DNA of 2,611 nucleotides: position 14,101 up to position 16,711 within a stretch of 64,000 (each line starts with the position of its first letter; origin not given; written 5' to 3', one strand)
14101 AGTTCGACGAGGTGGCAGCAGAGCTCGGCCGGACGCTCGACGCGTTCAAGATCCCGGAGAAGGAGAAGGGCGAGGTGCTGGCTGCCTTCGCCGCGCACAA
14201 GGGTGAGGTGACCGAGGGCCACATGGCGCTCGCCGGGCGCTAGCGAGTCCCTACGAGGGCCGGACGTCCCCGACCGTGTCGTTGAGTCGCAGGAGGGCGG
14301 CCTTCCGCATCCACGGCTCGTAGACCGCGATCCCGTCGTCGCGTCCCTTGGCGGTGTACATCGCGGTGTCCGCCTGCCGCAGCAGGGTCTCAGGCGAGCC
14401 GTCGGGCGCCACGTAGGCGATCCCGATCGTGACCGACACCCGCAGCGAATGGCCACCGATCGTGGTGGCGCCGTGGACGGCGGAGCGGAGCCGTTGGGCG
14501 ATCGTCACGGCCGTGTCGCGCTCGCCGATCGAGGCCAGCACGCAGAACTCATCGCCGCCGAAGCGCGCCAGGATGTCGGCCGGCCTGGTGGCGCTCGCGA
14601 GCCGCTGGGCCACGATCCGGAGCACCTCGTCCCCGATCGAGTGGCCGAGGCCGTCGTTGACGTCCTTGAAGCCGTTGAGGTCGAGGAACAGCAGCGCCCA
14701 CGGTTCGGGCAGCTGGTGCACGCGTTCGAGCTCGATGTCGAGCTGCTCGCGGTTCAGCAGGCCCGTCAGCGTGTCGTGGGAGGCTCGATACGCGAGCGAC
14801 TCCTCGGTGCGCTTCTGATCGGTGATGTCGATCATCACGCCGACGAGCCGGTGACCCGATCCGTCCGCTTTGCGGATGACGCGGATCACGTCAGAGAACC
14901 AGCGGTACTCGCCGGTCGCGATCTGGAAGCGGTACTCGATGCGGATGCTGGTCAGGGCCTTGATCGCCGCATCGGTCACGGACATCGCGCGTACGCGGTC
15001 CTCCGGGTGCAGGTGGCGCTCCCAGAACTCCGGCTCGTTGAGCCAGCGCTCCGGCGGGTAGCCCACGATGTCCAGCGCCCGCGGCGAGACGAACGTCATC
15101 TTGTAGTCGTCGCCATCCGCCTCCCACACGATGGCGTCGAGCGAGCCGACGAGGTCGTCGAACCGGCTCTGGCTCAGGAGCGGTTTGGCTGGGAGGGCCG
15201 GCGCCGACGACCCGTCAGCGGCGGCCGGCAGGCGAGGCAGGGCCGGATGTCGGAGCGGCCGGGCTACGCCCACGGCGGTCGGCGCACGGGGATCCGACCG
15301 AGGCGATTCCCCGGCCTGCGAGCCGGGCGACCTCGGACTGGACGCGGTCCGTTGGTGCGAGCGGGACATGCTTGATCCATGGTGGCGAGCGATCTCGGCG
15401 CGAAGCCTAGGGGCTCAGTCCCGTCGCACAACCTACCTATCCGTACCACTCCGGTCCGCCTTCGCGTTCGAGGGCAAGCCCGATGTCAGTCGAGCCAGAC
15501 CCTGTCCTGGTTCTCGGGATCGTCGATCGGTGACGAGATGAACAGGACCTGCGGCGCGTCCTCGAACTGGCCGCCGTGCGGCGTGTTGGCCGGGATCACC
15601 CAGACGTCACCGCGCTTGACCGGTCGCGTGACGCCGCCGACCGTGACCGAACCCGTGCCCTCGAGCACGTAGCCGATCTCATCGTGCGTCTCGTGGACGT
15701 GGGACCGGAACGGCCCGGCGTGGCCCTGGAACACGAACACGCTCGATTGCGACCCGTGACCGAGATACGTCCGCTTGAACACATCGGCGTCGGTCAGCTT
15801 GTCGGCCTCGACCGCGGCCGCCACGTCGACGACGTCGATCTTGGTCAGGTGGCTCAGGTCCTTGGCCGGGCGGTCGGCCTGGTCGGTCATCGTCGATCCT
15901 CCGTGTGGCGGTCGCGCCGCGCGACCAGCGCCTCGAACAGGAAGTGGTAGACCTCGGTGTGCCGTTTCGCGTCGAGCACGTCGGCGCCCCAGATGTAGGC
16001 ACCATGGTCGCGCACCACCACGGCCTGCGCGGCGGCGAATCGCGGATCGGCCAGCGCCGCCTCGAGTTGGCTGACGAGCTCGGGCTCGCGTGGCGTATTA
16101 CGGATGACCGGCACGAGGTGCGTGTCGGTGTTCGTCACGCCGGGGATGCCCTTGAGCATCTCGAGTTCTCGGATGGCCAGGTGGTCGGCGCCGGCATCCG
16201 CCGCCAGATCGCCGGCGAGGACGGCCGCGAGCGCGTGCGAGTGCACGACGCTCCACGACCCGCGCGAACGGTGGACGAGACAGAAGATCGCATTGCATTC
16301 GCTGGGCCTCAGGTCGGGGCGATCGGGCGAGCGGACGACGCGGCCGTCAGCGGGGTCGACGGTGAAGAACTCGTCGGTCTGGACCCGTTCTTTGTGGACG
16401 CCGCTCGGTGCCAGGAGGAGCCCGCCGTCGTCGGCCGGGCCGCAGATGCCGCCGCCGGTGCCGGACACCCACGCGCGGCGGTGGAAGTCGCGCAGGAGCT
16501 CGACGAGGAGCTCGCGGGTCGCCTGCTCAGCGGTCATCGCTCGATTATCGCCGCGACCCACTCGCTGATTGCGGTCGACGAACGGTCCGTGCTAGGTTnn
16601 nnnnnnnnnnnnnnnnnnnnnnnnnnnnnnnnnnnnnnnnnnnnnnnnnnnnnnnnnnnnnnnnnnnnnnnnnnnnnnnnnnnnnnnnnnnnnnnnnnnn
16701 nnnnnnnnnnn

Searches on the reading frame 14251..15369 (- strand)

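Call 34: search_protein_families(library=pfam, proteins=[window:14251-15369:-], max_evalue=0.00001)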
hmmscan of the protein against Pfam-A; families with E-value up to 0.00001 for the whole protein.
window:14251-15369:- (372 aa): 2 families
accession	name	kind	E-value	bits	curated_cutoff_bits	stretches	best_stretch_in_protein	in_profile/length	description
PF00990.26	GGDEF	-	2.2e-38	132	23.8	1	196-342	1-156/161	Diguanylate cyclase, GGDEF domain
PF08447.18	PAS_3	-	1.1e-19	70.9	25.6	1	92-179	2-89/89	PAS fold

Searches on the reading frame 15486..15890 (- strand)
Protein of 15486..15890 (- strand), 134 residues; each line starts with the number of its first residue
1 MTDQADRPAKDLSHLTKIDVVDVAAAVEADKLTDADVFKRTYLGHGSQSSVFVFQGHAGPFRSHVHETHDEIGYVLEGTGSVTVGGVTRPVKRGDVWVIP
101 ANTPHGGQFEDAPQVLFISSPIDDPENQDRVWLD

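Call 34: search_protein_families(library=pfam, proteins=[window:15486-15890:-], max_evalue=0.00001)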
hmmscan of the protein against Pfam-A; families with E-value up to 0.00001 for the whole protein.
window:15486-15890:- (134 aa): 4 families
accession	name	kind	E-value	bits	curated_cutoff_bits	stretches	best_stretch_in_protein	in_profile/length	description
PF07883.17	Cupin_2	-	8.9e-15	54.6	27.2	1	52-107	3-56/70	Cupin domain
PF05899.18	Cupin_3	-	2.1e-08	34.2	23.5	1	46-103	4-60/74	EutQ-like cupin domain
PF02311.25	AraC_binding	-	3.6e-08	33.6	21.1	1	61-111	16-65/135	AraC-like ligand binding domain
PF00190.28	Cupin_1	-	5.1e-07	29.8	22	1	50-128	35-121/151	Cupin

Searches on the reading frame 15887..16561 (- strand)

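Call 34: search_protein_families(library=pfam, proteins=[window:15887-16561:-], max_evalue=0.00001)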
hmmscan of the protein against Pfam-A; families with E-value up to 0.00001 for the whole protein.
window:15887-16561:- (224 aa): 1 family
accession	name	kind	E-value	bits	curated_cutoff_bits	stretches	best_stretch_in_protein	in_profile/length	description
PF00596.27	Aldolase_II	-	9.6e-27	94.5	22.2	1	18-211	2-181/183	Class II Aldolase and Adducin N-terminal domain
